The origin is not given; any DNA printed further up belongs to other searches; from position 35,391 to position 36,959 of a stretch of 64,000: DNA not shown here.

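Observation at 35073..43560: Candidate uncharacterised Fe-S/radical-SAM tailoring cluster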

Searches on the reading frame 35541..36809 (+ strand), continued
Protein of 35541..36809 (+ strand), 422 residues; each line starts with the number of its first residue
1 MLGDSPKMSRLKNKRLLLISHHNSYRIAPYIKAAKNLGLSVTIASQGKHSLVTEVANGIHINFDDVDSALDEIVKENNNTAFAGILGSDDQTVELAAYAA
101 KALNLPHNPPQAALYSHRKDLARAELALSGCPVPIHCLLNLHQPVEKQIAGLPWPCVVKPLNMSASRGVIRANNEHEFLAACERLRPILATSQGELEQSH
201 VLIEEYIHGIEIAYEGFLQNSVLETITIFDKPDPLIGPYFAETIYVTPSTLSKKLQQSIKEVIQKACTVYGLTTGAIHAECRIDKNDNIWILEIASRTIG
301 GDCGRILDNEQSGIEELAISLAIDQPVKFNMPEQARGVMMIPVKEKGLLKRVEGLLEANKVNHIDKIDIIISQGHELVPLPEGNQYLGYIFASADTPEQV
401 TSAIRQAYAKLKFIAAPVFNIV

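Call 49: find_encoding_contigs(protein=P0422, flank=7000, max_places=1)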
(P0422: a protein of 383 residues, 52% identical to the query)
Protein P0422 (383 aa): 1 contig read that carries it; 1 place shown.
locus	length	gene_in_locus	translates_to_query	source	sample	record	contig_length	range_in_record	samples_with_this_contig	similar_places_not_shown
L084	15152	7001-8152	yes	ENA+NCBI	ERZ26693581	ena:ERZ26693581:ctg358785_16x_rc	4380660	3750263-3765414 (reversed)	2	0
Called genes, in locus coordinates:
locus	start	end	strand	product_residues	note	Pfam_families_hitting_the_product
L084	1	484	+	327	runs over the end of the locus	PF03888:MucB_RseB, PF17188:MucB_RseB_C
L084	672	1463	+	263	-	PF10502:Peptidase_S26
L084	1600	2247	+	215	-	PF14622:Ribonucleas_3_3, PF00636:Ribonuclease_3, PF00035:dsrm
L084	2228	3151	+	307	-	PF03193:RsgA_GTPase (faint), PF00350:Dynamin_N (faint), PF01926:MMR_HSR1, PF02421:FeoB_N, PF04548:AIG1 (weak), PF00009:GTP_EFTU, PF07650:KH_2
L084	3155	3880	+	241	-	PF11967:RecO_N, PF02565:RecO_C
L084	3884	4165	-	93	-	PF04362:Iron_traffic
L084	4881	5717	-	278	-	PF25973:BSH_CzcB (faint), PF25885:HH_EMRA (weak)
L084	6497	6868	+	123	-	PF01521:Fe-S_biosyn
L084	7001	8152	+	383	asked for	PF01071:GARS_A (weak), PF02222:ATP-grasp (faint), PF07478:Dala_Dala_lig_C (weak), PF13535:ATP-grasp_4, PF18603:LAL_C2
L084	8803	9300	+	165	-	PF01385:OrfB_IS605 (weak), PF07282:Cas12f1-like_TNB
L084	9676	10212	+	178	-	PF04754:Transposase_31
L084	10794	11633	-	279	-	-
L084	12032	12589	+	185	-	-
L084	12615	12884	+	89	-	-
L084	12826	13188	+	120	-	-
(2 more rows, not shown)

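Call 50: find_encoding_contigs(protein=P0400, flank=7000, max_places=1)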
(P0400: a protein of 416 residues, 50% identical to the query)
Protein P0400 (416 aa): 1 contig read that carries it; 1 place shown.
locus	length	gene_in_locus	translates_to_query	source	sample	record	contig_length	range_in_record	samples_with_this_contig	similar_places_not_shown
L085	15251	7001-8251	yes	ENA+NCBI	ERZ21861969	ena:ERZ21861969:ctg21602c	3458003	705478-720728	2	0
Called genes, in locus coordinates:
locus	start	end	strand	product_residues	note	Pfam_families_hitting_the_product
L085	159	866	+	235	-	PF07638:Sigma70_ECF (weak), PF04542:Sigma70_r2, PF04545:Sigma70_r4, PF08281:Sigma70_r4_2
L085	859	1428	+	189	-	PF03872:RseA_N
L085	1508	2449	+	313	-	PF03888:MucB_RseB, PF17188:MucB_RseB_C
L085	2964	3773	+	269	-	PF10502:Peptidase_S26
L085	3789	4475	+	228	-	PF22935:RM44_endonuclase (faint), PF14622:Ribonucleas_3_3, PF00636:Ribonuclease_3, PF00035:dsrm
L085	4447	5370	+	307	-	PF03193:RsgA_GTPase (weak), PF00350:Dynamin_N (faint), PF01926:MMR_HSR1, PF02421:FeoB_N, PF04548:AIG1 (weak), PF00009:GTP_EFTU, PF07650:KH_2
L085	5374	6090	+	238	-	PF11967:RecO_N, PF02565:RecO_C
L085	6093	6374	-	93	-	PF04362:Iron_traffic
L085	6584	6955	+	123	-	PF01521:Fe-S_biosyn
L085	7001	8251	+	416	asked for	PF13535:ATP-grasp_4, PF18603:LAL_C2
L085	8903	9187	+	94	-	PF10115:HlyU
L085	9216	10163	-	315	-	PF03308:MeaB, PF02492:cobW (faint), PF03029:ATP_bind_1 (faint)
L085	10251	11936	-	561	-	PF01642:MM_CoA_mutase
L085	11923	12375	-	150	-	PF02310:B12-binding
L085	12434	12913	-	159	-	PF08534:Redoxin, PF00578:AhpC-TSA, PF00085:Thioredoxin (weak), PF13098:Thioredoxin_2 (weak), PF13905:Thioredoxin_8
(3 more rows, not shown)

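Call 51: find_encoding_contigs(protein=P0437, flank=7000, max_places=1)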
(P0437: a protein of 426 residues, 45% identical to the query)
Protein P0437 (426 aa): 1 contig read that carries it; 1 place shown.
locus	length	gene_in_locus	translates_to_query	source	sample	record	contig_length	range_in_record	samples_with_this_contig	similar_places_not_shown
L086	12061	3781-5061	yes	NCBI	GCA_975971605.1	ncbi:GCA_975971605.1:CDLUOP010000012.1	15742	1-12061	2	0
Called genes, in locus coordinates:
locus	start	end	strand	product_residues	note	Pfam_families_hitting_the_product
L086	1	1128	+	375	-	?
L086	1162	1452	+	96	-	-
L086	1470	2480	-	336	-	PF00111:Fer2, PF00970:FAD_binding_6 (weak)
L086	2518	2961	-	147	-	-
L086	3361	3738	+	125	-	PF01521:Fe-S_biosyn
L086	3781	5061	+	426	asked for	PF18130:ATPgrasp_N, PF01071:GARS_A (weak), PF02222:ATP-grasp (faint), PF02655:ATP-grasp_3 (weak), PF07478:Dala_Dala_lig_C (faint), PF13535:ATP-grasp_4, PF18603:LAL_C2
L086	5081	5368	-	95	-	PF04362:Iron_traffic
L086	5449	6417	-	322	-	PF00902:TatC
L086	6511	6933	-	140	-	PF02416:TatA_B_E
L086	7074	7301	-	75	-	PF02416:TatA_B_E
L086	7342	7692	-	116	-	PF11969:DcpS_C, PF01230:HIT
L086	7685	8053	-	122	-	PF01503:PRA-PH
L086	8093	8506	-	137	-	PF01502:PRA-CH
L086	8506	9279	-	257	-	PF00977:His_biosynth, PF01207:Dus (faint), PF05690:ThiG (faint), PF03060:NMO (faint)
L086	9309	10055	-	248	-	PF00977:His_biosynth, PF01207:Dus (faint)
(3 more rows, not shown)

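Call 52: find_encoding_contigs(protein=P0453, flank=7000, max_places=1)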
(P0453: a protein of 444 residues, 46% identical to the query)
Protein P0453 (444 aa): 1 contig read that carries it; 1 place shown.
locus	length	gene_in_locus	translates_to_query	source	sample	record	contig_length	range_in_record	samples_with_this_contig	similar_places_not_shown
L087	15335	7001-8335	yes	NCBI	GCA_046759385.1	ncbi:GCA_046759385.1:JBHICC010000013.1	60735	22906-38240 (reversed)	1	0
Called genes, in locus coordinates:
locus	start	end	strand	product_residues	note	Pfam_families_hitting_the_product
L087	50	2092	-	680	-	PF02897:Peptidase_S9_N, PF00326:Peptidase_S9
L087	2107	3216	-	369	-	PF01717:Meth_synt_2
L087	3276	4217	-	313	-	PF01663:Phosphodiest, PF01676:Metalloenzyme, PF00884:Sulfatase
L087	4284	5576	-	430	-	PF00909:Ammonium_transp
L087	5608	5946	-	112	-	PF00543:P-II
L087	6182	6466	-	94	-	PF04362:Iron_traffic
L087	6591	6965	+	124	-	PF01521:Fe-S_biosyn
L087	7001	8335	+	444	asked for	PF18130:ATPgrasp_N (weak), PF13535:ATP-grasp_4, PF18603:LAL_C2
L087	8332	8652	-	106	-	PF00355:Rieske, PF13806:Rieske_2, PF22543:Rieske_4 (weak)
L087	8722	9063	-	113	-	PF01883:FeS_assembly_P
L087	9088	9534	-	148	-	PF01592:NifU_N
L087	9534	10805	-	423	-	PF01053:Cys_Met_Meta_PP (faint), PF00266:Aminotran_5, PF01041:DegT_DnrJ_EryC1 (faint), PF01212:Beta_elim_lyase (weak)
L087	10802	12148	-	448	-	PF19295:SufBD_N, PF01458:SUFBD_core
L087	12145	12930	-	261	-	PF00005:ABC_tran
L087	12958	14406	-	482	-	PF19295:SufBD_N, PF01458:SUFBD_core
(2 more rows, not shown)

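Call 53: find_encoding_contigs(protein=P0490, flank=7000, max_places=1)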
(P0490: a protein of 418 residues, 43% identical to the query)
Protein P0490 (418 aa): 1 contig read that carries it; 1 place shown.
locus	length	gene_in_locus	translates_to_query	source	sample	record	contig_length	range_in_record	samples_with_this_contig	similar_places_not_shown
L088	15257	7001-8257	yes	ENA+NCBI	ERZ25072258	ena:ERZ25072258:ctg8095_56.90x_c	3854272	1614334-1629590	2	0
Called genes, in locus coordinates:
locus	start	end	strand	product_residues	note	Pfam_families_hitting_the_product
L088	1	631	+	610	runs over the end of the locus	PF13230:GATase_4 (weak), PF13522:GATase_6, PF13537:GATase_7, PF01380:SIS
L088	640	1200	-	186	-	PF00578:AhpC-TSA, PF08534:Redoxin, PF00085:Thioredoxin (weak), PF13905:Thioredoxin_8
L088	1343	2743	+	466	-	PF01406:tRNA-synt_1e, PF09334:tRNA-synt_1g (faint), PF09190:DALR_2, PF23493:CysS_C (weak)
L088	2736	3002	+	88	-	PF01809:YidD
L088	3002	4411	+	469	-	PF01474:DAHP_synth_2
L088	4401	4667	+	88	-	-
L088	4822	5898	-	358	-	PF00793:DAHP_synth_1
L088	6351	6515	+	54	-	PF00301:Rubredoxin, PF21349:RUBY_RBDX (faint)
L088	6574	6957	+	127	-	PF01521:Fe-S_biosyn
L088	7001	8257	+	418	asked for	PF18130:ATPgrasp_N (weak), PF01071:GARS_A (weak), PF13535:ATP-grasp_4, PF18603:LAL_C2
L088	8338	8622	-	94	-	PF04362:Iron_traffic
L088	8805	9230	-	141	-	PF03653:UPF0093, PF05425:CopD (weak)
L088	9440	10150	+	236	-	PF20567:DUF6776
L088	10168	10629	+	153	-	PF04519:Bactofilin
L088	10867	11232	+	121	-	PF01521:Fe-S_biosyn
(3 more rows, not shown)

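Call 68: find_encoding_contigs(protein=P0419, flank=6000, max_places=1)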
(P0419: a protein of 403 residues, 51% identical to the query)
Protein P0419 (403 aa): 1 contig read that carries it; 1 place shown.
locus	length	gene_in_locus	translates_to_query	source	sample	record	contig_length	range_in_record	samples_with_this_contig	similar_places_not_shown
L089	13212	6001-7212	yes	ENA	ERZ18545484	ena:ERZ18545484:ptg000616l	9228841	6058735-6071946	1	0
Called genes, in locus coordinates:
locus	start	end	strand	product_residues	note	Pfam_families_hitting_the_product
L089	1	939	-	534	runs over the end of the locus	PF00890:FAD_binding_2, PF01266:DAO, PF03486:HI0933_like (faint), PF07992:Pyr_redox_2 (faint), PF02910:Succ_DH_flav_C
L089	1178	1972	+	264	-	PF10502:Peptidase_S26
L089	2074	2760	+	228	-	PF22935:RM44_endonuclase (faint), PF14622:Ribonucleas_3_3, PF00636:Ribonuclease_3, PF00035:dsrm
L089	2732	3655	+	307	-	PF03193:RsgA_GTPase (faint), PF00009:GTP_EFTU, PF00350:Dynamin_N (faint), PF01926:MMR_HSR1, PF02421:FeoB_N, PF04548:AIG1 (weak), PF07650:KH_2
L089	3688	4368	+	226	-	PF11967:RecO_N, PF02565:RecO_C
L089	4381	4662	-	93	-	PF04362:Iron_traffic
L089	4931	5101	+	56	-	-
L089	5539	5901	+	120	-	PF01521:Fe-S_biosyn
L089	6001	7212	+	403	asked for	PF01071:GARS_A, PF13535:ATP-grasp_4, PF18603:LAL_C2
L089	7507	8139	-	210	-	-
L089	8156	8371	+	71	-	PF11149:DUF2924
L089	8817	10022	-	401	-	PF01582:TIR (weak), PF13676:TIR_2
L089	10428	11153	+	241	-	PF01548:DEDD_Tnp_IS110 (weak)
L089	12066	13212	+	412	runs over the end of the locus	PF01548:DEDD_Tnp_IS110, PF02371:Transposase_20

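Call 69: find_encoding_contigs(protein=P0461, flank=6000, max_places=1)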
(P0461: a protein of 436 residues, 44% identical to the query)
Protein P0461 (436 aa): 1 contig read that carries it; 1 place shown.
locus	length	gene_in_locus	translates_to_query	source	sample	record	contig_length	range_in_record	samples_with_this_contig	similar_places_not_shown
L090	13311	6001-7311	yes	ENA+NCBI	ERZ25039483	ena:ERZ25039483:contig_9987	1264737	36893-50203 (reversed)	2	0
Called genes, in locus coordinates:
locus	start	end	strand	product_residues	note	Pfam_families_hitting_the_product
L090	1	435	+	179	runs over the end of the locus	PF00293:NUDIX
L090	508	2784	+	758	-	PF01590:GAF, PF13185:GAF_2, PF13492:GAF_3, PF05524:PEP-utilisers_N, PF00391:PEP-utilizers, PF02896:PEP-utilizers_C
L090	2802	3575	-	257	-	PF03929:PepSY_TM, PF16357:PepSY_TM_like_2 (faint)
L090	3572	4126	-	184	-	PF04205:FMN_bind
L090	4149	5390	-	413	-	PF13609:Porin_4 (weak), PF07396:Porin_O_P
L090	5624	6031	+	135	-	PF01521:Fe-S_biosyn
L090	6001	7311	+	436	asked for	PF18130:ATPgrasp_N (weak), PF13535:ATP-grasp_4, PF18603:LAL_C2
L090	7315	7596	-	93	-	PF04362:Iron_traffic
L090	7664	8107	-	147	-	PF03653:UPF0093, PF05425:CopD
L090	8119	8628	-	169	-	PF00578:AhpC-TSA, PF08534:Redoxin, PF13098:Thioredoxin_2 (weak), PF13905:Thioredoxin_8 (weak)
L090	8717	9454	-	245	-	-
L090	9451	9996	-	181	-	PF04542:Sigma70_r2, PF22029:PhyR_sigma2, PF04545:Sigma70_r4, PF08281:Sigma70_r4_2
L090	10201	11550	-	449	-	PF00654:Voltage_CLC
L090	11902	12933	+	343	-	PF01118:Semialdhyde_dh, PF22698:Semialdhyde_dhC_1, PF02774:Semialdhyde_dhC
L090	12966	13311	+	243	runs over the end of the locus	PF20567:DUF6776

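Call 70: find_encoding_contigs(protein=P0454, flank=6000, max_places=1)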
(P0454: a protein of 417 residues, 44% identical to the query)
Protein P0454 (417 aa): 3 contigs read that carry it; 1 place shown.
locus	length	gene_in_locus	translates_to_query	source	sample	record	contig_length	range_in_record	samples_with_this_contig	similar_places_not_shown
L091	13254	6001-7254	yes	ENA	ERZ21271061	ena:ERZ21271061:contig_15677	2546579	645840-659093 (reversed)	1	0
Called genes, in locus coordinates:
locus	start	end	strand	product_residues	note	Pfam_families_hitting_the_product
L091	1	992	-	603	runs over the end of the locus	PF00664:ABC_membrane, PF00005:ABC_tran, PF13191:AAA_16 (weak), PF02463:SMC_N (weak)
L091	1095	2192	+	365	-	PF25973:BSH_CzcB (weak), PF25989:YknX_C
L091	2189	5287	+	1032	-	PF00873:ACR_tran, PF03176:MMPL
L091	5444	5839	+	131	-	PF01521:Fe-S_biosyn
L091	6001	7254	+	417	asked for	PF18130:ATPgrasp_N, PF01071:GARS_A (faint), PF02786:CPSase_L_D2 (weak), PF07478:Dala_Dala_lig_C (faint), PF13535:ATP-grasp_4, PF18603:LAL_C2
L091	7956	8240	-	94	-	PF04362:Iron_traffic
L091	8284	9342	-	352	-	PF04055:Radical_SAM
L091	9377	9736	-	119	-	PF04456:DUF503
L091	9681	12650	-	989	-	PF00675:Peptidase_M16, PF05193:Peptidase_M16_C, PF08367:M16C_assoc, PF05193:Peptidase_M16_C (weak), PF22516:PreP_C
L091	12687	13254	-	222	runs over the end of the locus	PF05724:TPMT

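Call 72: search_protein_families(library=ncbifam, proteins=[L083:6588-6959:+, L083:6125-6409:-, L083:7001-8245:+], max_evalue=0.00001)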
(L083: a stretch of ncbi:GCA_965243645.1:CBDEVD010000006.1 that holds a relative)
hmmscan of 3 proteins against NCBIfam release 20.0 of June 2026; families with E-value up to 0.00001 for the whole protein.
L083:6588-6959:+ (123 aa): 9 families
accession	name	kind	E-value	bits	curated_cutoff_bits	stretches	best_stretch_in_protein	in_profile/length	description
NF010147.0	PRK13623.1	equivalog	2.7e-23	82.3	117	1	11-109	6-104/115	iron-sulfur cluster insertion protein ErpA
TIGR00049.1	TIGR00049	subfamily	9.6e-23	80.4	58.8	1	15-107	1-93/106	iron-sulfur cluster assembly accessory protein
TIGR01997.1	sufA_proteo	equivalog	1.2e-16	60.8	136.2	1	15-120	3-102/107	Fe-S cluster assembly scaffold SufA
TIGR02011.1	IscA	equivalog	5.7e-16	58.7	150.6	1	15-117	1-100/105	iron-sulfur cluster assembly protein IscA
NF007050.0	PRK09504.1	equivalog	8.1e-16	58.2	161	1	14-107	17-109/122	Fe-S cluster assembly scaffold SufA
NF007049.0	PRK09502.1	equivalog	2.5e-13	50.1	181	1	15-108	3-95/107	iron-sulfur cluster assembly protein IscA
TIGR03341.1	YhgI_GntY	equivalog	1.2e-09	38.2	269.35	1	15-102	1-89/190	Fe-S biogenesis protein NfuA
NF038090.1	IscA_HesB_Se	subfamily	2.1e-09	37.6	85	1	15-117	2-100/101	IscA/HesB family protein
NF008392.0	PRK11190.1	equivalog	1.2e-07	31.9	268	1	15-99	2-87/192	Fe-S biogenesis protein NfuA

L083:6125-6409:- (94 aa): 1 family
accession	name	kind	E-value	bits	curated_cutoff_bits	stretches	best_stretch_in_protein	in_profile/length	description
NF003817.0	PRK05408.1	equivalog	8.1e-26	89.7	74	1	3-80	2-79/90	oxidative damage protection protein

L083:7001-8245:+ (414 aa): 16 families
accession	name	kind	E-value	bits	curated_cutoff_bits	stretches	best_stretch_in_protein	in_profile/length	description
NF002563.0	PRK02186.1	subfamily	4.3e-29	101.3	625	1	22-340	20-331/890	argininosuccinate lyase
NF005543.0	PRK07206.1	subfamily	2.7e-14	52.7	302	1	63-391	61-398/416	hypothetical protein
NF053745.1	AAntcapLigBacD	equivalog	2.5e-13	49.2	850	1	64-289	91-330/471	alanine--anticapsin ligase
NF041595.1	dap_A_syn_DdaF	equivalog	2.3e-10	39.8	840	1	63-297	68-302/424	dapdiamide A synthase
NF002378.0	PRK01372.1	subfamily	2e-08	33.3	243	1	98-283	89-267/305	D-alanine--D-alanine ligase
NF005525.0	PRK07178.1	equivalog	2.9e-08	32.8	768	1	99-221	104-226/471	acetyl-CoA carboxylase biotin carboxylase subunit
NF006406.0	PRK08654.1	equivalog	8.2e-08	31.2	739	1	96-221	102-227/499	acetyl-CoA carboxylase biotin carboxylase subunit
NF011169.0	PRK14571.1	equivalog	3.2e-07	30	404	1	102-261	88-240/300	D-alanyl-alanine synthetase A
NF009404.0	PRK12767.1-3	equivalog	5.1e-07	28.9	316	1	99-205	101-211/344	carbamoyl phosphate synthase-like protein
NF006367.0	PRK08591.1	subfamily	1.2e-06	27.6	597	1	100-221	106-227/451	acetyl-CoA carboxylase biotin carboxylase subunit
TIGR01205.1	D_ala_D_alaTIGR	subfamily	1.6e-06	27.3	245.65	1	99-283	96-283/318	D-alanine--D-alanine ligase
TIGR02144.1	LysX_arch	equivalog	3.5e-06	26.3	275.6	1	85-173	62-152/281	lysine biosynthesis protein LysX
NF009471.0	PRK12833.1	equivalog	4.6e-06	25.5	686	1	100-221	109-229/467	acetyl-CoA carboxylase biotin carboxylase subunit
TIGR00514.1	accC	equivalog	5.3e-06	25.5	626.5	1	100-218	106-224/449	acetyl-CoA carboxylase biotin carboxylase subunit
NF009402.0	PRK12767.1-1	equivalog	6.9e-06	25.1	218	0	63-169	64-174/329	carbamoyl phosphate synthase-like protein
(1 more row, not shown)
